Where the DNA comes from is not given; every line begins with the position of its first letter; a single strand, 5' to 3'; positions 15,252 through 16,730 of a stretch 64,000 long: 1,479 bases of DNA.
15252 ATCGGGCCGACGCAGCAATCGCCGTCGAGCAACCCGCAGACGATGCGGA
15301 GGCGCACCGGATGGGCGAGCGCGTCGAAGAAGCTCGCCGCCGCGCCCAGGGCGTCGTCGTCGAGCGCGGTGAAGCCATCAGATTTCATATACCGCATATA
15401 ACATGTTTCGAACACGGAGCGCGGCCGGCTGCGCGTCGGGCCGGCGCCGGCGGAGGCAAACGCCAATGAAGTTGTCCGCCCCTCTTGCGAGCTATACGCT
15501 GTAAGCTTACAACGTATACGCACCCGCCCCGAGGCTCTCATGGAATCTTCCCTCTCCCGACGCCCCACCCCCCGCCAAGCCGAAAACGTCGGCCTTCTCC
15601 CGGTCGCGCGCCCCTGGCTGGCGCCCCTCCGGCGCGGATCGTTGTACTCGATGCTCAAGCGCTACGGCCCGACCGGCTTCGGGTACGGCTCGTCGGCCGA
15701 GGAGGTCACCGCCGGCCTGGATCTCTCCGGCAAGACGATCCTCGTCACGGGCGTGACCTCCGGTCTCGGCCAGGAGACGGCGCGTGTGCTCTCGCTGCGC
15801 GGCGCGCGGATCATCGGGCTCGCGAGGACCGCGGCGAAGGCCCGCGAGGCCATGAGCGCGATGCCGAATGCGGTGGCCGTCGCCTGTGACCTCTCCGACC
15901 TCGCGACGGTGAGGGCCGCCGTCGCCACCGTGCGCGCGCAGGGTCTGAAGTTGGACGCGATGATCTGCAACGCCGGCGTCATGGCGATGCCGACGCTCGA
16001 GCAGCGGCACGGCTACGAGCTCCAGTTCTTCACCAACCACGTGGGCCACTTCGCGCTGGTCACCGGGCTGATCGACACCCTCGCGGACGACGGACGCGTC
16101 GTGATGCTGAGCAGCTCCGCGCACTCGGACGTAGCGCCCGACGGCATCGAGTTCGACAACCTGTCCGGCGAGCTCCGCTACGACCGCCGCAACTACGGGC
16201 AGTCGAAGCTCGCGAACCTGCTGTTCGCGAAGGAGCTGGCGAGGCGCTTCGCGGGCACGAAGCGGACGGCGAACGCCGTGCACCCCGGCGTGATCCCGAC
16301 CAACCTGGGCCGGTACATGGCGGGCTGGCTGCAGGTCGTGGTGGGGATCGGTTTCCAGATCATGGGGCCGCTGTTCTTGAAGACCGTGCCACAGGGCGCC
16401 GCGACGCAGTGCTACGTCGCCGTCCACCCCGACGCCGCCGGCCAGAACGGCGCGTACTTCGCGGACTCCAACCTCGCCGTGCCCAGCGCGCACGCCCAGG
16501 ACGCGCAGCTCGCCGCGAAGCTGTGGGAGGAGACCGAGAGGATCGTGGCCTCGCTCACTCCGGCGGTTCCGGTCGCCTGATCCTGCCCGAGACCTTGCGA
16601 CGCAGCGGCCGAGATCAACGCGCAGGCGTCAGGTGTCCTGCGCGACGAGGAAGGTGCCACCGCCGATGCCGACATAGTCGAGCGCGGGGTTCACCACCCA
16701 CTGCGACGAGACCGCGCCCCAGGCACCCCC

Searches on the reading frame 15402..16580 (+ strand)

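Call 44: search_protein_families(library=ncbifam, proteins=[window:15402-16580:+], max_evalue=0.00001)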
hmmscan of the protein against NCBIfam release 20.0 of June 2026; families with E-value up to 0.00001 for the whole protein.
window:15402-16580:+ (392 aa): 164 families (the best 25 are shown)
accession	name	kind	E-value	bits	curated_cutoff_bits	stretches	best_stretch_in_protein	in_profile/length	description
NF004845.0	PRK06196.1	subfamily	2.1e-67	227.7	414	1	91-382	10-313/320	oxidoreductase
NF004846.0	PRK06197.1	subfamily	2.6e-54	184.5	268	1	107-380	13-298/306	oxidoreductase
NF004513.0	PRK05854.1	subfamily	1.5e-39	135.9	282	1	106-355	11-271/314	SDR family oxidoreductase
TIGR01289.1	LPOR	equivalog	3.8e-21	75.9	331.35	1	111-228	4-129/315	protochlorophyllide reductase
NF005559.1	PRK07231.1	subfamily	6.6e-20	71.7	215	1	108-306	2-194/249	glucose 1-dehydrogenase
NF005075.0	PRK06500.1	equivalog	7.2e-18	64.9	336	1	108-302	4-187/249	SDR family oxidoreductase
NF009468.0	PRK12826.1-4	equivalog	7.4e-18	65.2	318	1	107-301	4-193/256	SDR family oxidoreductase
NF006074.0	PRK08220.1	equivalog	4.7e-17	62.4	312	1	106-306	4-188/251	2,3-dihydro-2,3-dihydroxybenzoate dehydrogenase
NF006080.0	PRK08226.1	equivalog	5.1e-17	62.2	356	1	108-307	4-197/263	SDR family oxidoreductase UcpA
NF005309.0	PRK06841.1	subfamily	6.1e-17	62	286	1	102-305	7-201/255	GolD/DthD family dehydrogenase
NF009466.0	PRK12826.1-2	subfamily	4.2e-16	59.2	222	1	111-302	4-191/248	3-oxoacyl-ACP reductase FabG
NF004202.0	PRK05653.2-2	equivalog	9.9e-16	58.1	333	1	108-301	5-193/259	3-oxoacyl-ACP reductase FabG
NF005594.0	PRK07326.1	equivalog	1.9e-15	57.1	271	1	108-243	4-145/237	SDR family oxidoreductase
NF004203.0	PRK05653.2-4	subfamily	3.7e-15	56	313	1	108-303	4-195/260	3-oxoacyl-ACP reductase FabG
NF006110.0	PRK08261.1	equivalog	3.8e-15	55.7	410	1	107-304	211-399/454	3-oxoacyl-ACP reductase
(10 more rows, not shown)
